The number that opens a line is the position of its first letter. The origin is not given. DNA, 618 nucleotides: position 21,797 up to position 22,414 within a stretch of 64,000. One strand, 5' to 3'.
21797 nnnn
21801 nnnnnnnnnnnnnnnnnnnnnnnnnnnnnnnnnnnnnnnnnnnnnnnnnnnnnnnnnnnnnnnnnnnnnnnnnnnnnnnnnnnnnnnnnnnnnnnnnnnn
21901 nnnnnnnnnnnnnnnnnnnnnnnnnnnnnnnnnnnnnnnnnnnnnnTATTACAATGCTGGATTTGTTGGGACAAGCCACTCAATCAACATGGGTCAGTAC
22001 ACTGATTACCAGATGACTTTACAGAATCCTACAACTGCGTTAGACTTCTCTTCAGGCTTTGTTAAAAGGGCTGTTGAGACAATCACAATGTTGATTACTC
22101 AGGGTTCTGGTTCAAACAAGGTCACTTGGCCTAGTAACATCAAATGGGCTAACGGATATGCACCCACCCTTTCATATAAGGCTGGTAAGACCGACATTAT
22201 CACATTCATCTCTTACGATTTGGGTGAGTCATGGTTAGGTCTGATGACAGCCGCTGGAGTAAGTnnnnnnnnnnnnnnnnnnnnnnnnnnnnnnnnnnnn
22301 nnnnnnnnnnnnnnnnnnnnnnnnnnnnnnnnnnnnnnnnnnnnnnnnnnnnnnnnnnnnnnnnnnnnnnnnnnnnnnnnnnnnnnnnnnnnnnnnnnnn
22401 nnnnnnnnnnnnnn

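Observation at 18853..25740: Tail fibre cluster built by domain shuffling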

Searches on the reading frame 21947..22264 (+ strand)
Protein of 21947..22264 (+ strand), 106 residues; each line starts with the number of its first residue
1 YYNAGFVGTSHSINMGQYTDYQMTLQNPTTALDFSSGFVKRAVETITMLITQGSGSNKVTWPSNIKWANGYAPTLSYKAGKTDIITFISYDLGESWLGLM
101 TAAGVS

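Call 70: search_protein_representatives(protein=window:21947-22264:+)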
Query: 106 residues. Proteins with E-value up to 0.001 (for the whole library): 4231; up to 1e-10: 92; up to 1e-30: 0. The best 150 are listed.
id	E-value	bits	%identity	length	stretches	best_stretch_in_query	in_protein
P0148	4.8e-22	94.3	30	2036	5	45-100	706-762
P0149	2.1e-20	89.0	33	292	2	8-101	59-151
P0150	3.9e-18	81.8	32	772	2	15-102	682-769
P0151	4.7e-17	78.3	32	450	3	12-102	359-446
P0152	4.8e-17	78.3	31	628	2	5-99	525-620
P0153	6.6e-17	77.8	39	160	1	11-104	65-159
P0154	6.9e-17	77.8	33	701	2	9-103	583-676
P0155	2.3e-16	76.0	41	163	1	2-100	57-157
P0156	6.4e-16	74.7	34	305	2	17-104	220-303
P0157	8.5e-16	74.3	37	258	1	8-104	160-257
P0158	1.9e-15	73.2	39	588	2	8-103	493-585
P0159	2.3e-15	72.8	30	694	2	8-100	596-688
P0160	2.8e-15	72.6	37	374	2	7-104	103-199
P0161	3.4e-15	72.3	42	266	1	8-97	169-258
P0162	4.7e-15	71.9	47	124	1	15-104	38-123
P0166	1.7e-14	70.1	42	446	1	9-100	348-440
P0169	7.3e-14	68.0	33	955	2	27-105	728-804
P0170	8.7e-14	67.8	31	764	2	7-103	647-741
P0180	6.7e-13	64.9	26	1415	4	43-100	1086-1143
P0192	3.0e-12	62.8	43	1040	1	9-102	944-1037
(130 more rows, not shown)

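Call 74: find_encoding_contigs(protein=P0192, flank=6000, max_places=1)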
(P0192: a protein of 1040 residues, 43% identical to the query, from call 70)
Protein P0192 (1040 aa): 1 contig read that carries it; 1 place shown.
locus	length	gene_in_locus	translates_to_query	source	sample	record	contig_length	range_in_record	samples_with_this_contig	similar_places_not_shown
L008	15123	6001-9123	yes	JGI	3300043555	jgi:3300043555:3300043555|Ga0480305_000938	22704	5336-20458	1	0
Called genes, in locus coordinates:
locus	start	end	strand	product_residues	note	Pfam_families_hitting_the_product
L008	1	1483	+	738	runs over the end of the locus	PF02861:Clp_N, PF00004:AAA, PF17871:AAA_lid_9, PF00004:AAA, PF07724:AAA_2, PF07728:AAA_5, PF13401:AAA_22, PF10431:ClpB_D2-small, +14 more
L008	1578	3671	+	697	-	-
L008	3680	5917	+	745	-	PF07953:Toxin_R_bind_N (faint), PF13385:Laminin_G_3, PF02210:Laminin_G_2 (faint), PF06439:3keto-disac_hyd (faint), PF13385:Laminin_G_3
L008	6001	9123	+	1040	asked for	-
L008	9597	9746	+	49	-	-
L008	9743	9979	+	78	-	-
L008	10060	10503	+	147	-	-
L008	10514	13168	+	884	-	-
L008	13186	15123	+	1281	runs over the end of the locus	-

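Call 75: find_encoding_contigs(protein=P0150, flank=6000, max_places=1)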
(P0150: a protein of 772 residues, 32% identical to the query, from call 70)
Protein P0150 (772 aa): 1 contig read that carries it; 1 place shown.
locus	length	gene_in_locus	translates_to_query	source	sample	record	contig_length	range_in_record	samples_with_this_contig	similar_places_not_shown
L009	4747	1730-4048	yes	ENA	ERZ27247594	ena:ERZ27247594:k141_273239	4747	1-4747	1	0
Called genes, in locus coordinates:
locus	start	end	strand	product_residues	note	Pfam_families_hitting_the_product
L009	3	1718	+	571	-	?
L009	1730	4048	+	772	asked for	PF26696:PTL_trimer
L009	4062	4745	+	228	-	?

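Call 76: find_encoding_contigs(protein=P0166, flank=6000, max_places=1)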
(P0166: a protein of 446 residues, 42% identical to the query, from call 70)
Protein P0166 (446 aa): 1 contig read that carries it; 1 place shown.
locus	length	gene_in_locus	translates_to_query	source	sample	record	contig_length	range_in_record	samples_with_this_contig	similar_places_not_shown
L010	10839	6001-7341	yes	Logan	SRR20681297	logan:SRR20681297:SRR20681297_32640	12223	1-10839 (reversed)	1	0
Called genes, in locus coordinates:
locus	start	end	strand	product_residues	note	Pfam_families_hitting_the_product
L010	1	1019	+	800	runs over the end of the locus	?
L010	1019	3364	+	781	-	-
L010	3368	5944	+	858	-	-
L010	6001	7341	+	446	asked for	-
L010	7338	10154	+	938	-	-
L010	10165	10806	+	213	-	PF07484:Collar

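Call 82: search_protein_families(library=pfam, proteins=[window:21947-22264:+], max_evalue=10)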
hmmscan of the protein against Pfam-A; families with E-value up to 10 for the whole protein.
window:21947-22264:+ (106 aa): 0 families

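Call 109: search_protein_families(library=pfam, proteins=[P0148, P0150, P0152, P0154, P0158, P0159, P0169, P0170, P0180, P0192], max_evalue=0.001)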
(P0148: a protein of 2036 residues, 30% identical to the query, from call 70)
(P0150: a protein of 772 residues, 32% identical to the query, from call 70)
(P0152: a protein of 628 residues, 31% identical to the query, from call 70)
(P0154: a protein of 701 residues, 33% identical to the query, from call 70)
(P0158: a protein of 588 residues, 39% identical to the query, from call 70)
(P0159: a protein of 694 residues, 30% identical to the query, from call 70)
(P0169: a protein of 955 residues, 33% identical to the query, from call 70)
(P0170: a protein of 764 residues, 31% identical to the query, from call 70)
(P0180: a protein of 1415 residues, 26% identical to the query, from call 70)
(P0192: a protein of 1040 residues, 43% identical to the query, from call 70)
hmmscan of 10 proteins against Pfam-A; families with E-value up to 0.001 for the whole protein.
P0148 (2036 aa): 0 families

P0150 (772 aa): 0 families

P0152 (628 aa): 2 families
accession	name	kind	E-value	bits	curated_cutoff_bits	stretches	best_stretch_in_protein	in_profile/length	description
PF07484.17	Collar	-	6.5e-16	58.5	24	1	179-237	1-56/57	Phage Tail Collar Domain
PF12789.12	PTR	-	0.00027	21.4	27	1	476-507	10-41/60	Phage tail repeat like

P0154 (701 aa): 2 families
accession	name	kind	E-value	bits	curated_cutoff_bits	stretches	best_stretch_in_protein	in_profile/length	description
PF22633.2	F5_F8_type_C_2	-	1.3e-06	29.4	27.8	0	85-155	1-68/91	NedA-like, galactose-binding domain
PF00754.31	F5_F8_type_C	-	9.6e-05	22.9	28.2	0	82-185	13-111/127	F5/8 type C domain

P0158 (588 aa): 0 families

P0159 (694 aa): 2 families
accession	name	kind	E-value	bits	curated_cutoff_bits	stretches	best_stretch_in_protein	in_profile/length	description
PF24829.1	Phage_connect_2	-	4e-15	56.4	24.3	1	3-105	1-102/105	Phage connector protein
PF12789.12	PTR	-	3.3e-08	33.9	27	0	238-282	24-60/60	Phage tail repeat like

P0169 (955 aa): 0 families

P0170 (764 aa): 0 families

P0180 (1415 aa): 0 families

P0192 (1040 aa): 1 family
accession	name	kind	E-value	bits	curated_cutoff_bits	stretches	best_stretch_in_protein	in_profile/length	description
PF13861.12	FLgD_tudor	-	1.2e-05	25.8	26.9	0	515-565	14-53/58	FlgD Tudor-like domain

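Call 111: search_protein_families(library=pfam, proteins=[L010:6001-7338:+], max_evalue=0.01)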
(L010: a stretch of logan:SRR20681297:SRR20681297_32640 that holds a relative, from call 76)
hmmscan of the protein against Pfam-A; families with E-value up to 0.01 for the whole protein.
L010:6001-7338:+ (446 aa): 0 families

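Call 112: search_protein_families(library=phrogs, proteins=[L010:6001-7338:+], max_evalue=0.00001)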
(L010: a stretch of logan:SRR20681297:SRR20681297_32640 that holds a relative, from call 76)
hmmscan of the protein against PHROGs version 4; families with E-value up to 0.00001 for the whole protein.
L010:6001-7338:+ (446 aa): 11 families
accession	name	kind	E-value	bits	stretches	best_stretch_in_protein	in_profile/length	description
phrog_24774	-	unknown function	4.7e-29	103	1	346-446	157-257/258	-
phrog_9017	-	tail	1.2e-26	94.9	1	347-444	60-158/159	tail fiber protein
phrog_7760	-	tail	4.7e-25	89.7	1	351-445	128-222/223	tail fiber protein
phrog_27998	-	tail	8.5e-21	75.6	1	348-445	108-206/207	tail fiber protein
phrog_22179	-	tail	1.5e-18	68.2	1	348-439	147-237/244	tail fiber protein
phrog_34656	-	unknown function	8.3e-14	52.9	1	386-444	138-197/200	-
phrog_32568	-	tail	1.4e-12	48.8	1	351-439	85-171/177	tail fiber protein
phrog_1640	-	tail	7.5e-10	39.5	1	17-125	17-122/765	tail protein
phrog_13893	-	tail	8e-09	35.4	1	12-131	12-128/648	tail protein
phrog_32960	-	unknown function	2.1e-07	30.6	1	12-167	12-163/762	-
phrog_30017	-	unknown function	8e-06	25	1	17-133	17-129/1025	-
